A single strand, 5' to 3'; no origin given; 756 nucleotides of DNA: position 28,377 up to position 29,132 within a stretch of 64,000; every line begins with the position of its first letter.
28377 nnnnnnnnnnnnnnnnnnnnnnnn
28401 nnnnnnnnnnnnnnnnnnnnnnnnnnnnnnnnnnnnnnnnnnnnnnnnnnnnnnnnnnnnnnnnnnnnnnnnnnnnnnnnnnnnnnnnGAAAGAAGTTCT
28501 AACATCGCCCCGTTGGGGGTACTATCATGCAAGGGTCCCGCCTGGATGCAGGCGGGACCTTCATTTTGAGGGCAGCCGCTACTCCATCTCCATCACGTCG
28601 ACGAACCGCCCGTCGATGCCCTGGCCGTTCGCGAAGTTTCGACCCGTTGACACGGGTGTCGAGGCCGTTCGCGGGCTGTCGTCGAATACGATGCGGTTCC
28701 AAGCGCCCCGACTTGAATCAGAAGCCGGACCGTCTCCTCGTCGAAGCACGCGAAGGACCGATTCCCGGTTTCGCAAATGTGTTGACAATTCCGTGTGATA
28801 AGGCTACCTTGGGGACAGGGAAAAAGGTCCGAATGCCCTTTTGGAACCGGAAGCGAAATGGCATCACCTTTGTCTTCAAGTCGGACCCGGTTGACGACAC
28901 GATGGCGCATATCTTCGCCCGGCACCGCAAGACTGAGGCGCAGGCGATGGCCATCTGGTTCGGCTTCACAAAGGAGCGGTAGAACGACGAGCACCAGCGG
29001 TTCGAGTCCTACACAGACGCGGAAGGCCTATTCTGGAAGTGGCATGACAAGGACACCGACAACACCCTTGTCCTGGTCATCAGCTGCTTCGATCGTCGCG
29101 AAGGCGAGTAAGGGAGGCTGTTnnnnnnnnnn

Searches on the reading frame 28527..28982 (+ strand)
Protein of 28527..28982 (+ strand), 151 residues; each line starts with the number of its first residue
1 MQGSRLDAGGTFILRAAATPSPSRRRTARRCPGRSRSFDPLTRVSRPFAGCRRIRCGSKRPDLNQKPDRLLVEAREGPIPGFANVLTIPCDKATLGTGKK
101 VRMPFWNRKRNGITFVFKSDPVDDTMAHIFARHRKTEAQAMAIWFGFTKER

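Call 3: search_protein_families(library=pfam, proteins=[window:28527-28982:+], max_evalue=1)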
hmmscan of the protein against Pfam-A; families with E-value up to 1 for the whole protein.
window:28527-28982:+ (151 aa): 1 family
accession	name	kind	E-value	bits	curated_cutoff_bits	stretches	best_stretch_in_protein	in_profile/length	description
PF24544.1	Ig_TPPC8_3rd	-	0.09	13.6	27.8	1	83-111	74-102/138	TPPC8 third Ig-like domain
